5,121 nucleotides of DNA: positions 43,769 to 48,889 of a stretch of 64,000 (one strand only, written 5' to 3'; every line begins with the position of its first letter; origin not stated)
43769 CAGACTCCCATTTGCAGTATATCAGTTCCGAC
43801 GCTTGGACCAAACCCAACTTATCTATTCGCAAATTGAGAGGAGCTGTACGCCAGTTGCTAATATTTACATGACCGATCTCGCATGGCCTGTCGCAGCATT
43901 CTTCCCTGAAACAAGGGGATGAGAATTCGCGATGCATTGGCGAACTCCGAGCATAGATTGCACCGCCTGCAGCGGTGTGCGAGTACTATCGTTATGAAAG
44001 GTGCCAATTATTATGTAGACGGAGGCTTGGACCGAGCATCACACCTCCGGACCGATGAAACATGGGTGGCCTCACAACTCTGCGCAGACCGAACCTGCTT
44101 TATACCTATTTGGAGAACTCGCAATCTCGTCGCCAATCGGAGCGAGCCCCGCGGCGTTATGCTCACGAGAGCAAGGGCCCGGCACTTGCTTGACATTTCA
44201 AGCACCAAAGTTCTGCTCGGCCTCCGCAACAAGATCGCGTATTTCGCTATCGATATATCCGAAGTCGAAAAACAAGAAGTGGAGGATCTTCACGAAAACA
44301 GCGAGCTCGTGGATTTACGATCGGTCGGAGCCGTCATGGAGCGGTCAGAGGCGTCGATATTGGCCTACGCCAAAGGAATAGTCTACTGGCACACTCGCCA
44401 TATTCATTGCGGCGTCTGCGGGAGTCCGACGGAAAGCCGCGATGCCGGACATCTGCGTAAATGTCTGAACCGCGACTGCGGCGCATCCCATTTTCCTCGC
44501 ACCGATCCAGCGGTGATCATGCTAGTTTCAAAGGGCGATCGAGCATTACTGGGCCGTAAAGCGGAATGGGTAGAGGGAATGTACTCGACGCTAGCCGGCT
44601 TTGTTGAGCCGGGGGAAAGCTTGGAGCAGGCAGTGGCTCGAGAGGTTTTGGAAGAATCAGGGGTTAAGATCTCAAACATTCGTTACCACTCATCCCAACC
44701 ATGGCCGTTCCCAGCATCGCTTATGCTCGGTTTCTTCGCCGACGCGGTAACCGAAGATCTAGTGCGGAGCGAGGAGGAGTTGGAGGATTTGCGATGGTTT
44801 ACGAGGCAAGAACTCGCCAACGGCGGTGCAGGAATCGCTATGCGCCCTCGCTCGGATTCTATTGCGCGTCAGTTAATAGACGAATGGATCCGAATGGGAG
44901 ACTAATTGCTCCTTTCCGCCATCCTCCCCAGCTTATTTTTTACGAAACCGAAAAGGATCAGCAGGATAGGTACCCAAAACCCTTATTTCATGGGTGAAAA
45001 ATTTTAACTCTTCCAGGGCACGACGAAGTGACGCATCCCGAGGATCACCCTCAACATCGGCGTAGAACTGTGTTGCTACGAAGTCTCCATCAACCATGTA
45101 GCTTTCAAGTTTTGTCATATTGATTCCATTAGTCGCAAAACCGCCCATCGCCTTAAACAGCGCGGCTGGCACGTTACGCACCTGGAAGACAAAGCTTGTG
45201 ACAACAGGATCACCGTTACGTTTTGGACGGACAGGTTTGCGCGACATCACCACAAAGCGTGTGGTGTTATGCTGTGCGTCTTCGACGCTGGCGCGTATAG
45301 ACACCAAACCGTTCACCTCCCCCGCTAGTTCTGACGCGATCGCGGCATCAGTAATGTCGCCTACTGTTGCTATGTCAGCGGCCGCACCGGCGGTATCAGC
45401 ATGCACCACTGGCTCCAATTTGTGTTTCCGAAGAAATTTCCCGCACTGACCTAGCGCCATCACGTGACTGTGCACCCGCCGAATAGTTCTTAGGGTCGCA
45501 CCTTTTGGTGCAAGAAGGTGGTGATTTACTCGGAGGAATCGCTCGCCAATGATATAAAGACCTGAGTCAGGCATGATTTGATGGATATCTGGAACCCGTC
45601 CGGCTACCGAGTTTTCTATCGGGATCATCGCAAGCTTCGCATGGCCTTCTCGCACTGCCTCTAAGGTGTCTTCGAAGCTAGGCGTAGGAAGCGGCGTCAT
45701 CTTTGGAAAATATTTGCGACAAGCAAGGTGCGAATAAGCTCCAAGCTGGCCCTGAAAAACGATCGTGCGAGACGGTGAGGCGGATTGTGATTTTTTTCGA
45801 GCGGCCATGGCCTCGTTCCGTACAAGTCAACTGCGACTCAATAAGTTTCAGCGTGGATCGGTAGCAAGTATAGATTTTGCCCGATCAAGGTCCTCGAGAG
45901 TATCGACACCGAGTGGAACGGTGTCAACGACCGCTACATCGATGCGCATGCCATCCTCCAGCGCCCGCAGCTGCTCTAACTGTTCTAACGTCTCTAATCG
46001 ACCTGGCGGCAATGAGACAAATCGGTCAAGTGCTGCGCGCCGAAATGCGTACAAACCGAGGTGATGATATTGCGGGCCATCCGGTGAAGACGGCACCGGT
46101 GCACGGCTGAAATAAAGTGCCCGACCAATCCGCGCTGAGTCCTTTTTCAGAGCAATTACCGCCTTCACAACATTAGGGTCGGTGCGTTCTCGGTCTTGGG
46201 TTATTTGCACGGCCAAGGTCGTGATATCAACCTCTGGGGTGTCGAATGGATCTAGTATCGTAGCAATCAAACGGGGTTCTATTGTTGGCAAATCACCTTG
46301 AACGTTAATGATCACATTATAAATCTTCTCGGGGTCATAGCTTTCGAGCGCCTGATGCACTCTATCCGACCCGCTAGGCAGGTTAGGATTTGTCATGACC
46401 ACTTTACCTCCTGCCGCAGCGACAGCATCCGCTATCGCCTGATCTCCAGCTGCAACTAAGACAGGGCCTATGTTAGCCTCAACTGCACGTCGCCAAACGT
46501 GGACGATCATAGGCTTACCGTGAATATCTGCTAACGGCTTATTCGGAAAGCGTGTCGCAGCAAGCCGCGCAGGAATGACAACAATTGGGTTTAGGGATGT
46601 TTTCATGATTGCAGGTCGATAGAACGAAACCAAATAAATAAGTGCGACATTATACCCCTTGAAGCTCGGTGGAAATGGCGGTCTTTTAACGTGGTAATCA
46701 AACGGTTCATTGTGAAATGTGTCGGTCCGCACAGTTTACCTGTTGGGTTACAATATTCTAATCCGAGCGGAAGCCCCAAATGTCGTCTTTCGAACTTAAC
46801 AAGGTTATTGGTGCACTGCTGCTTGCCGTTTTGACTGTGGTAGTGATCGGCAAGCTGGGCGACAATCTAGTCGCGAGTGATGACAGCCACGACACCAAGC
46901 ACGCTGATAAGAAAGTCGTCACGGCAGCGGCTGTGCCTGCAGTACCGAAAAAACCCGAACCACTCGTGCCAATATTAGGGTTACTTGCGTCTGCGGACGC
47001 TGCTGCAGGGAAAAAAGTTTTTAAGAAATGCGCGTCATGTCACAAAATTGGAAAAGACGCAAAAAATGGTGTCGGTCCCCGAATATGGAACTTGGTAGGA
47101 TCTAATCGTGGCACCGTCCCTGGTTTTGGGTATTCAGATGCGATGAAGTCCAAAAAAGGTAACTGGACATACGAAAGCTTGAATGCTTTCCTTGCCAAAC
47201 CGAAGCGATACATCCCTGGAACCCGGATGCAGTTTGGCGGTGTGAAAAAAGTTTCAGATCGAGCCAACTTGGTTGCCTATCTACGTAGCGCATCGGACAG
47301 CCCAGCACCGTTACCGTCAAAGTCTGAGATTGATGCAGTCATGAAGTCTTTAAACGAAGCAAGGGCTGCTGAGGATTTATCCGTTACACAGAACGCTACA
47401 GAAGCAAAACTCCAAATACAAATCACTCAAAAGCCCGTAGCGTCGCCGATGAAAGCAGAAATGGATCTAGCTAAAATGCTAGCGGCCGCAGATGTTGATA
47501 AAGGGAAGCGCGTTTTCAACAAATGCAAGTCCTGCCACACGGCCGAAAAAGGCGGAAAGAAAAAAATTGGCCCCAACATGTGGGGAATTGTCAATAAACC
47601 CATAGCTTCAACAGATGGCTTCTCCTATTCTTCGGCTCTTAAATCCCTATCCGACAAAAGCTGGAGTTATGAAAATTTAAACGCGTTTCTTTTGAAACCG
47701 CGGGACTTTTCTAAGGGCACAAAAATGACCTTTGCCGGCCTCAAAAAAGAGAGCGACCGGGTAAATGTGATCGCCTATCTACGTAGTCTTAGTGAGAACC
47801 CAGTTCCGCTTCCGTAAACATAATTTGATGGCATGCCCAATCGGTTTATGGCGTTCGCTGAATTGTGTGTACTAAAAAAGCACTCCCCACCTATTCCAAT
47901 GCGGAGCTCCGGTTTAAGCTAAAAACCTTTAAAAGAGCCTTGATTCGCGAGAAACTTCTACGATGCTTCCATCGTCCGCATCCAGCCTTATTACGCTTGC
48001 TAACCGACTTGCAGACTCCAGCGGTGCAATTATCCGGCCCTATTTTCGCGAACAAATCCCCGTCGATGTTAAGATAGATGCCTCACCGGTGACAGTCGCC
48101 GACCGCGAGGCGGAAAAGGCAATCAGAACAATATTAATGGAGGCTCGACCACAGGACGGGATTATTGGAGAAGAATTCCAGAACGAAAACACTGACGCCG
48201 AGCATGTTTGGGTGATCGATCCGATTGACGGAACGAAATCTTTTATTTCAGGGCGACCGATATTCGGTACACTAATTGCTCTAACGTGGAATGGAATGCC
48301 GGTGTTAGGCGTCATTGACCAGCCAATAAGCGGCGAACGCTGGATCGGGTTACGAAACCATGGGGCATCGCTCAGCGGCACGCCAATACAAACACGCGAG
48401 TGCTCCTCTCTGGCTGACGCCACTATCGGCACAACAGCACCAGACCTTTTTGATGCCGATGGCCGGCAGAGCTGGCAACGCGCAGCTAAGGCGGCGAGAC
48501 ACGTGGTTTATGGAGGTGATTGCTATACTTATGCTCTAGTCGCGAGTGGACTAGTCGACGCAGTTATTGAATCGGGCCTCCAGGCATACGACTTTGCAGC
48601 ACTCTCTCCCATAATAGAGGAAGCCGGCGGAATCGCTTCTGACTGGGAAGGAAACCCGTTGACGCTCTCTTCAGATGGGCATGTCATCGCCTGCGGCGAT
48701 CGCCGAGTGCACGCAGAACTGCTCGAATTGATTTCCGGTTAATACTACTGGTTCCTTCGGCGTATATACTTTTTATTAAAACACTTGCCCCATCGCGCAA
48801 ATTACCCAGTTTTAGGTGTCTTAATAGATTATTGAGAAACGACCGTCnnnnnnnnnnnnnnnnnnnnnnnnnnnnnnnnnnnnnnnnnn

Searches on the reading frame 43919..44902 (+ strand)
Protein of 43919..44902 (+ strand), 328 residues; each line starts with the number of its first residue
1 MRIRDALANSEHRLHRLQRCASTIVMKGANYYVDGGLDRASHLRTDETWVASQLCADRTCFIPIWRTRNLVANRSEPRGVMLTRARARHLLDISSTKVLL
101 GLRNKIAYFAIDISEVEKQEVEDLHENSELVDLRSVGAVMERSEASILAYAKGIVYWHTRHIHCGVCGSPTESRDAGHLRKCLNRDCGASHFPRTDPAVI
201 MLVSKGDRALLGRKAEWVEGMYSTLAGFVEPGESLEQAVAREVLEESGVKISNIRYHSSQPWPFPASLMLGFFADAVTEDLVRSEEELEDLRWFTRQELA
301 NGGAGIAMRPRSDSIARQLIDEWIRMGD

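Call 30: search_protein_families(library=pfam, proteins=[window:43919-44902:+], max_evalue=0.00001)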
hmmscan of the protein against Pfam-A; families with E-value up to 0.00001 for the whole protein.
window:43919-44902:+ (328 aa): 3 families
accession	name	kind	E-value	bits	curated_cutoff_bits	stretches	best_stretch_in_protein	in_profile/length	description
PF00293.34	NUDIX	-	2.2e-17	63.8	21.1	1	197-300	4-119/134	NUDIX domain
PF09296.17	NUDIX-like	-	6.2e-13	49.8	22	1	59-157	2-96/96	NADH pyrophosphatase-like rudimentary NUDIX domain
PF09297.16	Zn_ribbon_NUD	-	9.7e-06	25.6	24.8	0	161-192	3-32/32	NADH pyrophosphatase zinc ribbon domain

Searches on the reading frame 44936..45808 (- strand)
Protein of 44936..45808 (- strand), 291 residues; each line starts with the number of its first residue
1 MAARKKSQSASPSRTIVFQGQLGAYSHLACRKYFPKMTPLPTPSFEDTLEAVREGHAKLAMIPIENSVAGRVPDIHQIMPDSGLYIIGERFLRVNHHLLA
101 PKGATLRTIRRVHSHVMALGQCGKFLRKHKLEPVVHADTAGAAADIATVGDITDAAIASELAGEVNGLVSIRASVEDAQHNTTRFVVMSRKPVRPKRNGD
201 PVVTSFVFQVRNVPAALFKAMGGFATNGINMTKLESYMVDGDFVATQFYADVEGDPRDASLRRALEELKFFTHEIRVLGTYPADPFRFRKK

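Call 30: search_protein_families(library=pfam, proteins=[window:44936-45808:-], max_evalue=0.00001)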
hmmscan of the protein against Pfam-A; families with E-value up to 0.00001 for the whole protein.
window:44936-45808:- (291 aa): 1 family
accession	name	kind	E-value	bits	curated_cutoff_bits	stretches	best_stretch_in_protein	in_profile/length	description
PF00800.23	PDT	-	1.9e-53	181.4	25.2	1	16-191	1-179/181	Prephenate dehydratase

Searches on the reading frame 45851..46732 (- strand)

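Call 30: search_protein_families(library=pfam, proteins=[window:45851-46732:-], max_evalue=0.00001)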
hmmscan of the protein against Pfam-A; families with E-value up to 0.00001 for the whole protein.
window:45851-46732:- (294 aa): 2 families
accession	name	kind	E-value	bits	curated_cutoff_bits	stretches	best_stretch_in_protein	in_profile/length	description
PF02348.25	CTP_transf_3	-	6.4e-44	150.8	22.6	1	50-264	1-217/217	Cytidylyltransferase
PF12804.13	NTP_transf_3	-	4.1e-10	40.5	27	1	64-175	15-123/160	MobA-like NTP transferase domain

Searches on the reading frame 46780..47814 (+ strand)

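Call 30: search_protein_families(library=pfam, proteins=[window:46780-47814:+], max_evalue=0.00001)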
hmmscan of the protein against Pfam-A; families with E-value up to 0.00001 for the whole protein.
window:46780-47814:+ (345 aa): 3 families
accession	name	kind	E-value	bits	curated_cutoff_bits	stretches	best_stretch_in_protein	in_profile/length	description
PF00034.26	Cytochrom_C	-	8.7e-21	75.5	21.3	2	74-171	1-89/90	Cytochrome c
PF13442.11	Cytochrome_CBB3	-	1.7e-06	28.7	27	0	72-167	1-67/68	Cytochrome C oxidase, cbb3-type, subunit III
PF14495.11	Cytochrom_C550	-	2.5e-06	27.6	27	0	222-255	10-43/136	Cytochrome c-550 domain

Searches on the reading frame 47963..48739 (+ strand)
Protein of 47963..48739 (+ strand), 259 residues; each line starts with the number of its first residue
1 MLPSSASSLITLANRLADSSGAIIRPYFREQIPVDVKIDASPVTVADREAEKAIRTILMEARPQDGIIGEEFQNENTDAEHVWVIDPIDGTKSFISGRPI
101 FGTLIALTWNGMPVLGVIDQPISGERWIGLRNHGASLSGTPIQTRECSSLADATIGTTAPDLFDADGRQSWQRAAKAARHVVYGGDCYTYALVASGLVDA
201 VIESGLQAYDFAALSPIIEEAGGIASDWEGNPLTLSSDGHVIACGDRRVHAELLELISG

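Call 30: search_protein_families(library=pfam, proteins=[window:47963-48739:+], max_evalue=0.00001)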
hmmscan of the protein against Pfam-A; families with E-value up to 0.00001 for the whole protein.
window:47963-48739:+ (259 aa): 1 family
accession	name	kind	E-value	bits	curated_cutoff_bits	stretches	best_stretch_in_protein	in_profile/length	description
PF00459.30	Inositol_P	-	4.6e-56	190.7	27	1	7-255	3-264/271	Inositol monophosphatase family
